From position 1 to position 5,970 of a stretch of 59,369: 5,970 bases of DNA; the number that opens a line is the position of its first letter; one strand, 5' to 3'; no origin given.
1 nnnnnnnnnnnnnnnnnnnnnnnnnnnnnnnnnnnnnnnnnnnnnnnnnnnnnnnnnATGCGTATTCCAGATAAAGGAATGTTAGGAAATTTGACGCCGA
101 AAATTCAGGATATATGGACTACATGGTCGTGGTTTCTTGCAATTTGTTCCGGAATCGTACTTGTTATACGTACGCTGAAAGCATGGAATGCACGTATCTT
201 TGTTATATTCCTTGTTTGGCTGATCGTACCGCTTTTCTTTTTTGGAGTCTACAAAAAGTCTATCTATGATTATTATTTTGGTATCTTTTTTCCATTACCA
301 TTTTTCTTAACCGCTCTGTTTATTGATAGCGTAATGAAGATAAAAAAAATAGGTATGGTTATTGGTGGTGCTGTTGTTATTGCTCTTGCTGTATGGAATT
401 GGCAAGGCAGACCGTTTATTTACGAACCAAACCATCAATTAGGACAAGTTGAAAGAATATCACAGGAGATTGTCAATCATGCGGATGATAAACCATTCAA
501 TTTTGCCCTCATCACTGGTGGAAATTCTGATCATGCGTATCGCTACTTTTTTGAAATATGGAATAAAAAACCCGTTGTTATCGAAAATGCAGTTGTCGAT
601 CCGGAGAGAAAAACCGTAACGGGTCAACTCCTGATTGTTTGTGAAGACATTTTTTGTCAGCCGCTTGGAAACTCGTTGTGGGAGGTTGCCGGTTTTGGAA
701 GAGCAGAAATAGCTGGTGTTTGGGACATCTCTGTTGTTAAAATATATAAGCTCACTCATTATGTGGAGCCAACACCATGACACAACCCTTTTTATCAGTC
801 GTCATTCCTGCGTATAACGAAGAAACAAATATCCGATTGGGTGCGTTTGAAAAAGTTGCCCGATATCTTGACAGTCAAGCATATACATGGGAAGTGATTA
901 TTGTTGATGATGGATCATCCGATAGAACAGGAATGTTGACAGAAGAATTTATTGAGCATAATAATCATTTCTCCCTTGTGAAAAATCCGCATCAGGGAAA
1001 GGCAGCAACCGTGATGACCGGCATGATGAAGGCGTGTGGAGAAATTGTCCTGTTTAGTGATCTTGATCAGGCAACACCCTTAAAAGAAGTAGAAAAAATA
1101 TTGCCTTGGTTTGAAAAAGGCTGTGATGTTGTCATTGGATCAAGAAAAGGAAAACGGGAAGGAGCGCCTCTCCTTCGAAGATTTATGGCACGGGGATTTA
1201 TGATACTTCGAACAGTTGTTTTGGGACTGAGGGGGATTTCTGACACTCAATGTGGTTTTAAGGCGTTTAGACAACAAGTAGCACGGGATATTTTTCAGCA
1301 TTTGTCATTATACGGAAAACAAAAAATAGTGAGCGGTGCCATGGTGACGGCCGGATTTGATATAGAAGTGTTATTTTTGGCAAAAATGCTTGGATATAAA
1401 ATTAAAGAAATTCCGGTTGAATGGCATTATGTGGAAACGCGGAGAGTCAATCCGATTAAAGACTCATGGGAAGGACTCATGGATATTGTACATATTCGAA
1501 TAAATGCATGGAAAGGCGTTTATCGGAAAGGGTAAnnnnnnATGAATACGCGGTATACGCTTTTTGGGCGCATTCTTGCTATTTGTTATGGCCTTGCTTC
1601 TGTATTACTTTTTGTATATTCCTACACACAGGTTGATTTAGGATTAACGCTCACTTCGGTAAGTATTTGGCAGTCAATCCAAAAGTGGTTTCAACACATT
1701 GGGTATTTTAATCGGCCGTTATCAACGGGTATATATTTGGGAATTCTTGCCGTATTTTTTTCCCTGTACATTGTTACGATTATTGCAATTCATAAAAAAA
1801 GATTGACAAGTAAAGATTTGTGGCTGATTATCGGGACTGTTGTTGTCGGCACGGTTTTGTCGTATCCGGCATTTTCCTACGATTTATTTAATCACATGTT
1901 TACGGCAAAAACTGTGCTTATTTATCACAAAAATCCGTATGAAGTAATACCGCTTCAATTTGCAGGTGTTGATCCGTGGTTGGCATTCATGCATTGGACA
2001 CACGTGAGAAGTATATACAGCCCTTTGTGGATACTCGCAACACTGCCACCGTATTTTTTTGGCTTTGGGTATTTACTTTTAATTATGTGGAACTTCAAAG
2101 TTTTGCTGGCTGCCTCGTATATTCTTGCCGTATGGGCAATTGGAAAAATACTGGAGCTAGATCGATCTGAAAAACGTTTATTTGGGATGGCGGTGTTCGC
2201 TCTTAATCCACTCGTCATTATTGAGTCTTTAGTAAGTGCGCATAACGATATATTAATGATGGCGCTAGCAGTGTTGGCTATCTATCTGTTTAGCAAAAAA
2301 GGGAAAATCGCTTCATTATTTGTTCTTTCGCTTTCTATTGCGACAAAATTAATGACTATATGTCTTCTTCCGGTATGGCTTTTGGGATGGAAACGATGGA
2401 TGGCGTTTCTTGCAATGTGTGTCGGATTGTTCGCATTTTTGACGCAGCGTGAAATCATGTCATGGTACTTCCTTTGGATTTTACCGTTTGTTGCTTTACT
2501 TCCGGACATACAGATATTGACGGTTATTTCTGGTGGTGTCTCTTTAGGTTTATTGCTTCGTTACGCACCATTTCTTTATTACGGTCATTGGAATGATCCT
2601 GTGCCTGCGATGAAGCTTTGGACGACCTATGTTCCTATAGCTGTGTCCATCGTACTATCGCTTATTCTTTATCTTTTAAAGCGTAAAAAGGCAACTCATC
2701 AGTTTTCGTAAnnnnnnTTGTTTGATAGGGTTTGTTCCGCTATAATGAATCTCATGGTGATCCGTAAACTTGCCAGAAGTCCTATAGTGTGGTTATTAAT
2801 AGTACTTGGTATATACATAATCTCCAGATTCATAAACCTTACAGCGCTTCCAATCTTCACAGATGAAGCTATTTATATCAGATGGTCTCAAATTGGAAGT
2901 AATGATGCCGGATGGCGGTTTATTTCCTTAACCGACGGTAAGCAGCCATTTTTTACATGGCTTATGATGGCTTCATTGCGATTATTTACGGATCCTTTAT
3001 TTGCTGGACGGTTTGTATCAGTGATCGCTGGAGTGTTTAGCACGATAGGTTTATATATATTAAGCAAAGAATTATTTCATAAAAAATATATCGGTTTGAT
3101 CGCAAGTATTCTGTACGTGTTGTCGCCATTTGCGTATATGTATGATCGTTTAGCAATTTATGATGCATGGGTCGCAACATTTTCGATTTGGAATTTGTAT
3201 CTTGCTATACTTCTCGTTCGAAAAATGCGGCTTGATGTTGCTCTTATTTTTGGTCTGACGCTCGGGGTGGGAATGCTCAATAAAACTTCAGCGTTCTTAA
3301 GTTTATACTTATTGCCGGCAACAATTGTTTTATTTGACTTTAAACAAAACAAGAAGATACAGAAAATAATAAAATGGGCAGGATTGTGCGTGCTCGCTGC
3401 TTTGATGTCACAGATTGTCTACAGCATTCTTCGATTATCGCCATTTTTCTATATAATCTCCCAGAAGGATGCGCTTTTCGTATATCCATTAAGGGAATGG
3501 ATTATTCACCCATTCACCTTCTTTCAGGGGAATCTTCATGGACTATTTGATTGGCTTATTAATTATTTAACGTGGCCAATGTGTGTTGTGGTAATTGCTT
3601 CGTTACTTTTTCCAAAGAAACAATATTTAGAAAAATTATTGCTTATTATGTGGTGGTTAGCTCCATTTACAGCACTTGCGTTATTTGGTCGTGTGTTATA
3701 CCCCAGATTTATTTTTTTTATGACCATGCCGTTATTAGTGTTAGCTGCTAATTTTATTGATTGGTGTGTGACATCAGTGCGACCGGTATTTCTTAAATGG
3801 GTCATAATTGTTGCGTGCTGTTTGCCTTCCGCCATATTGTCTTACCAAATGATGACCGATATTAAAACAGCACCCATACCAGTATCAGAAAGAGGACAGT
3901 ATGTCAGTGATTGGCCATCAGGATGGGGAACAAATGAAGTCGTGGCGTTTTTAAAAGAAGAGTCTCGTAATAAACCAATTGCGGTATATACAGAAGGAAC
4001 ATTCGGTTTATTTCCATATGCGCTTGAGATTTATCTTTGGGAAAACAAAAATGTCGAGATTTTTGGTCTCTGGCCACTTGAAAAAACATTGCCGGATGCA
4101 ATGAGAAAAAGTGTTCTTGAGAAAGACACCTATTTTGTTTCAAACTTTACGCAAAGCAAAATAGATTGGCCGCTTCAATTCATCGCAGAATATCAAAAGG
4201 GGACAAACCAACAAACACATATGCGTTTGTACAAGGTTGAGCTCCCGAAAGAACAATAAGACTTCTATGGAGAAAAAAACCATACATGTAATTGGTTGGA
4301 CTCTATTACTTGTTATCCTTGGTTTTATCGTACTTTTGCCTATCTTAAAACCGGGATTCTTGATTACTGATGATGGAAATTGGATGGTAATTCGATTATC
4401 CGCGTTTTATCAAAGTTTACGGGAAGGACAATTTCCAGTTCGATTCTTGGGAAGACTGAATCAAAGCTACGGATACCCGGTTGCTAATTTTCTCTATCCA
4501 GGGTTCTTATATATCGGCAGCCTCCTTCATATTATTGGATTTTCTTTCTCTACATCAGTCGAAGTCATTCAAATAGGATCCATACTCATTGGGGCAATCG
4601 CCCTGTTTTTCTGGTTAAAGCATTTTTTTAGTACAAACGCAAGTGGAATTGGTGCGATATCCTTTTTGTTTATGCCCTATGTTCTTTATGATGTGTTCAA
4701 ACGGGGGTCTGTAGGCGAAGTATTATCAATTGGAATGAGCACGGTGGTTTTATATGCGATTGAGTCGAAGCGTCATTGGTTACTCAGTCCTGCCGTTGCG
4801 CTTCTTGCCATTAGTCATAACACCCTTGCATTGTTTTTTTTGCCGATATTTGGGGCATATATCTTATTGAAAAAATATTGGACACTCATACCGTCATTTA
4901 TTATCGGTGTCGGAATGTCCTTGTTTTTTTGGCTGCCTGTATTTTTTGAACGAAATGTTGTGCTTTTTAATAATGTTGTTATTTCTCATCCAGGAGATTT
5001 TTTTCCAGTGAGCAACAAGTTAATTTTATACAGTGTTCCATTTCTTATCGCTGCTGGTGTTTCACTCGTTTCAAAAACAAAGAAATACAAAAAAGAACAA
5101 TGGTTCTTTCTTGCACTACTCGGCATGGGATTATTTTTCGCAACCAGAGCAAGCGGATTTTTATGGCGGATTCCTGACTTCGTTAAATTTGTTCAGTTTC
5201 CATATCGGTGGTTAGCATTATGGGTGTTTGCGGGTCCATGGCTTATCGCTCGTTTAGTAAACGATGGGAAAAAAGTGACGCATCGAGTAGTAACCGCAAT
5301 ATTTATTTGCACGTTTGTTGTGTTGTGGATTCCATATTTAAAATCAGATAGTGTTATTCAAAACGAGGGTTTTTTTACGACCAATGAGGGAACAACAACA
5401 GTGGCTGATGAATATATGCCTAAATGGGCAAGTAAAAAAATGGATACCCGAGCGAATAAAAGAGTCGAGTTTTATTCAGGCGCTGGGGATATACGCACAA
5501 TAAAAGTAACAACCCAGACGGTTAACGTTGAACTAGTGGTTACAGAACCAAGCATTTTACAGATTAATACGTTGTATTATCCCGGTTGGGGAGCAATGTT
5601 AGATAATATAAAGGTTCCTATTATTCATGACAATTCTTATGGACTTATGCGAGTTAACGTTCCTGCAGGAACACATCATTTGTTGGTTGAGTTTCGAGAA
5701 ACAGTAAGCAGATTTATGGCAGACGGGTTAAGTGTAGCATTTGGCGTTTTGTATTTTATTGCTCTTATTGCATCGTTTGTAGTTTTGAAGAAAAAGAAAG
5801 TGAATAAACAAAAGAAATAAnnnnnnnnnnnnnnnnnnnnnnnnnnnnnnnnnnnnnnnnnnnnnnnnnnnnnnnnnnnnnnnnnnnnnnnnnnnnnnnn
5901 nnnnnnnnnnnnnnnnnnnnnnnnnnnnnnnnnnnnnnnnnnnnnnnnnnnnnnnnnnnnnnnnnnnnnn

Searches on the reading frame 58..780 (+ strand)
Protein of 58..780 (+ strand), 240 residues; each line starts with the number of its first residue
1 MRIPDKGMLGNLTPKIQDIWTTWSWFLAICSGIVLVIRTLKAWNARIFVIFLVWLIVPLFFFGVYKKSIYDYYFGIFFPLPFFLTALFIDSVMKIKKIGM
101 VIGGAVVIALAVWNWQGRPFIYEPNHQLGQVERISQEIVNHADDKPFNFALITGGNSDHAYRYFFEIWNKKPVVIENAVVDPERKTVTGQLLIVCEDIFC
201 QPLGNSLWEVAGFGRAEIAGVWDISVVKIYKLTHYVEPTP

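Call 5: search_protein_families(library=pfam, proteins=[window:58-780:+], max_evalue=0.01)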
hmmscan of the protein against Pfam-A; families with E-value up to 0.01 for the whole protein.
window:58-780:+ (240 aa): 0 families

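Call 43: search_protein_families(library=pfam, proteins=[window:58-780:+], max_evalue=5)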
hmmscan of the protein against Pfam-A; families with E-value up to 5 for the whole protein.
window:58-780:+ (240 aa): 1 family
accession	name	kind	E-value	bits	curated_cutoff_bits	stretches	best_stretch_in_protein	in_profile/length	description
PF03203.19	MerC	-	1.5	9.9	27.6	1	43-116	33-108/108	MerC mercury resistance protein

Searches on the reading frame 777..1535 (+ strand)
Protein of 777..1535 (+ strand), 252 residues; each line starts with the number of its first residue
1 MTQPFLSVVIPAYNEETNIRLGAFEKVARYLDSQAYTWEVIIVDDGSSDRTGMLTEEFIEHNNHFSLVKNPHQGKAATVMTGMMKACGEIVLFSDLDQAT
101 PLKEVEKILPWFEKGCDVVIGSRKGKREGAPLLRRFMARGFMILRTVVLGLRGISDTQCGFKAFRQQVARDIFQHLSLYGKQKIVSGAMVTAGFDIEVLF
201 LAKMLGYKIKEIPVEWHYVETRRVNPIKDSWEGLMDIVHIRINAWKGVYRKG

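Call 5: search_protein_families(library=pfam, proteins=[window:777-1535:+], max_evalue=0.01)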
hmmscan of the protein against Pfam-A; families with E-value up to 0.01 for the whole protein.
window:777-1535:+ (252 aa): 2 families
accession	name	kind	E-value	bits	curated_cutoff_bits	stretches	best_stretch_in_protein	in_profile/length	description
PF00535.33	Glycos_transf_2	-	5.6e-25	88.6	23.3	1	7-173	1-168/168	Glycosyl transferase family 2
PF10111.15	Glyco_tranf_2_2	-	4.6e-09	36.6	27.3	1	7-109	1-103/276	Glycosyltransferase like family 2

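Call 42: search_protein_families(library=ncbifam, proteins=[window:777-1535:+], max_evalue=0.00001)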
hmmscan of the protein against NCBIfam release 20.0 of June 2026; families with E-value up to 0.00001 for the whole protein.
window:777-1535:+ (252 aa): 17 families
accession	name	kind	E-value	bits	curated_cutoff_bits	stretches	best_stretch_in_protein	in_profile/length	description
NF047588.1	GlcsyltransPgfSStrep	equivalog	2e-19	70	500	1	6-179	3-173/308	glycosyltransferase PgfS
NF007986.1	PRK10714.1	equivalog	2.8e-17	62.7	529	1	6-174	8-174/316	undecaprenyl-phosphate 4-deoxy-4-formamido-L-arabinose transferase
NF041391.1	DPhHxTase_Halo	equivalog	7.5e-17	61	375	1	12-232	3-200/213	dolichyl-phosphate hexose transferase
NF007482.0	PRK10073.1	equivalog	2e-13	50.1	423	1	3-99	5-97/334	glycosyltransferase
NF041875.1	EPS_EpsD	equivalog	5e-13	49.1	370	1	6-121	1-114/325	exopolysaccharide biosynthesis glycosyltransferase EpsD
TIGR03937.1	PgaC_IcaA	equivalog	7e-13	48.3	422.3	1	3-98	44-136/407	poly-beta-1,6-N-acetyl-D-glucosamine synthase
TIGR04283.1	glyco_like_mftF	equivalog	4.5e-11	42.8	182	1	6-112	1-97/221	TIGR04283 family arsenosugar biosynthesis glycosyltransferase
NF038302.1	EPS_HpsE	equivalog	9.2e-11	41.3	300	1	6-101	3-100/307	hormogonium polysaccharide biosynthesis glycosyltransferase HpsE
NF058614.1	PPMAGASynPpgS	equivalog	4.4e-10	39.4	370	1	8-172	4-165/226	polyprenyl-phospho-N-acetylgalactosaminyl synthase PpgS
TIGR04182.1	glyco_TIGR04182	equivalog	1.2e-08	34.7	325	1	7-230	3-207/293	S-layer glycoprotein N-glycosyltransferase AglJ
NF047683.1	TeichurnBiosyTuaG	equivalog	1.5e-08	34.6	400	1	2-111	4-110/252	teichuronic acid biosynthesis protein TuaG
NF050050.1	ProtGlycPglI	equivalog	3.8e-08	33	500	1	4-139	2-134/306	GalNAc(5)-diNAcBac-PP-undecaprenol beta-1,3-glucosyltransferase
NF010496.0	PRK13915.1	equivalog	8.4e-08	31.6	262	1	6-100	33-129/307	glucosyl-3-phosphoglycerate synthase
TIGR04242.1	nodulat_NodC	equivalog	9.3e-08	31.4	550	1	3-108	47-152/395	chitooligosaccharide synthase NodC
TIGR03965.1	mycofact_glyco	equivalog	1.2e-07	31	280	1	6-114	76-181/467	mycofactocin biosynthesis glycosyltransferase MftF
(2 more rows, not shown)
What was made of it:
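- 777..1535 (+): DPMS/ArnC/GtrB-like GT2, a putative polyprenyl-phosphate sugar synthase. The other three are at 7475-8230, 48382-49068 and 50327-51118. The best NCBIfam hits are PgfS, ArnC, AglJ and dolichyl-P hexose transferase, all below cut-offs (call 42).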

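Call 68: search_solved_structures(query=window:777-1535:+, max_evalue=0.00001)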
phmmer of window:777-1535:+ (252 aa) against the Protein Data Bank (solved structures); distinct sequences matched with E-value up to 0.00001: 8.
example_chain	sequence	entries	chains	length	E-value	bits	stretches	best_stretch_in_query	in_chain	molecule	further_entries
5mlz_A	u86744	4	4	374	8.5e-18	67.7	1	6-172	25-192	Dolichol monophosphate mannose synthase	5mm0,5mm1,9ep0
9bhc_C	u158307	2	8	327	3.7e-15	59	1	6-169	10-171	Undecaprenyl-phosphate 4-deoxy-4-formamido-L-arabinose transferase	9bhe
8vxh_A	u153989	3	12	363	4.8e-15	58.7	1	6-169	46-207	Undecaprenyl-phosphate 4-deoxy-4-formamido-L-arabinose transferase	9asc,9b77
9hwj_A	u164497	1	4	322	4.9e-14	55.4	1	6-169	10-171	Undecaprenyl-phosphate 4-deoxy-4-formamido-L-arabinose transferase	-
5eke_A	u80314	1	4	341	7e-12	48.3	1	6-142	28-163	Uncharacterized glycosyltransferase sll0501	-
5ekp_C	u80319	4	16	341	7e-12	48.3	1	6-142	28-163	Uncharacterized glycosyltransferase sll0501 | Glycosyltransferase sll0501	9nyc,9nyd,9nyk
9nye_A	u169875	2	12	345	7.2e-12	48.3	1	6-142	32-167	Glycosyltransferase sll0501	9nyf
5hea_A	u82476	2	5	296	8.4e-07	31.7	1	5-100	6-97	Putative glycosyltransferase (GalT1)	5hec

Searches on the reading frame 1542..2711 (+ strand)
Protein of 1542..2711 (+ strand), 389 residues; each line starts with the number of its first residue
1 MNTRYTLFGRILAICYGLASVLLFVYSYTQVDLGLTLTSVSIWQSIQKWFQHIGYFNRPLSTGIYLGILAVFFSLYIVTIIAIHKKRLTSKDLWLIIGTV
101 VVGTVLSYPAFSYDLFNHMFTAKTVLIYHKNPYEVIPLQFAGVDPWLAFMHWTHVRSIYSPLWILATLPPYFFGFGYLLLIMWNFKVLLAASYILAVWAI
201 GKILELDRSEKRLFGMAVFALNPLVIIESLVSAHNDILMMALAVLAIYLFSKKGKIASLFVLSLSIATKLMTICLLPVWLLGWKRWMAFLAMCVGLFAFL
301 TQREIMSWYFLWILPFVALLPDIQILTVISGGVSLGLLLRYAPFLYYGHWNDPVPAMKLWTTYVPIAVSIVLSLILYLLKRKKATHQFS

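Call 5: search_protein_families(library=pfam, proteins=[window:1542-2711:+], max_evalue=0.01)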
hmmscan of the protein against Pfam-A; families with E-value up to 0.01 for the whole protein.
window:1542-2711:+ (389 aa): 1 family
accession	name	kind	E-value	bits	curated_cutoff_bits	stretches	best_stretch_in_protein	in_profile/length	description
PF09594.16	GT87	-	1.8e-07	31.6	25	1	158-382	2-216/237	Glycosyltransferase family 87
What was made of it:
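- On GT87 / MptA-B polyprenyl-phosphate-mannose-dependent mannosyltransferases: 1542 scores GT87 31.6 bits against a cut-off of 25 (call 5).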

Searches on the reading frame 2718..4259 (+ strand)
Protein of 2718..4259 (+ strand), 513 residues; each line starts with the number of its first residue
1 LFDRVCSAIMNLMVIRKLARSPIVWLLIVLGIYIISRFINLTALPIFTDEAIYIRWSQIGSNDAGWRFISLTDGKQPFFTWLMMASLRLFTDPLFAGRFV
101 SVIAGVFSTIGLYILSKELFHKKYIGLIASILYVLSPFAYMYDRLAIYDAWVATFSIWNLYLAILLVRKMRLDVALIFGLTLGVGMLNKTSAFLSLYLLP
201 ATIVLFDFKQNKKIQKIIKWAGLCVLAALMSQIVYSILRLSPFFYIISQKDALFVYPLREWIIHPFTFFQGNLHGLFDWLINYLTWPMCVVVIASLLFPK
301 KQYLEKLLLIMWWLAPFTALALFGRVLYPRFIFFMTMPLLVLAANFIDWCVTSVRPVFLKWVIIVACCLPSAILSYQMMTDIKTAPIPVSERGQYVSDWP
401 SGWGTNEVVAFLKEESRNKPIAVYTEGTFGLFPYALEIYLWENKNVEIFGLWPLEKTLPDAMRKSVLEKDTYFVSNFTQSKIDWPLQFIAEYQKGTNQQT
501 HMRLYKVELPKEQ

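Call 5: search_protein_families(library=pfam, proteins=[window:2718-4259:+], max_evalue=0.01)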
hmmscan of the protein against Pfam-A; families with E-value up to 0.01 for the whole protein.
window:2718-4259:+ (513 aa): 1 family
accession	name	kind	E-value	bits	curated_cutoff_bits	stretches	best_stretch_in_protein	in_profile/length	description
PF13231.12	PMT_2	-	3.4e-17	63.6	26.1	1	77-231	4-155/160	Dolichyl-phosphate-mannose-protein mannosyltransferase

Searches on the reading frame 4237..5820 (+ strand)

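Call 5: search_protein_families(library=pfam, proteins=[window:4237-5820:+], max_evalue=0.01)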
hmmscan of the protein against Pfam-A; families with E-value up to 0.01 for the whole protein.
window:4237-5820:+ (527 aa): 0 families

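Call 43: search_protein_families(library=pfam, proteins=[window:4237-5820:+], max_evalue=5)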
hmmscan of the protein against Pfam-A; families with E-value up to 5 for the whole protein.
window:4237-5820:+ (527 aa): 3 families
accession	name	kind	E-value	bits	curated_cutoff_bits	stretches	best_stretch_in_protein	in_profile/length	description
PF10131.15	PTPS_related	-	0.077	11.9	26.4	1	92-400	10-325/621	6-pyruvoyl-tetrahydropterin synthase related domain; membrane protein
PF11028.14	TMEM260-like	-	0.15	12.2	24.2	1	105-216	78-177/179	Protein O-mannosyl-transferase TMEM260-like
PF24379.1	DUF7535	-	0.18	11.9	27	1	15-37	24-44/60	Family of unknown function (DUF7535)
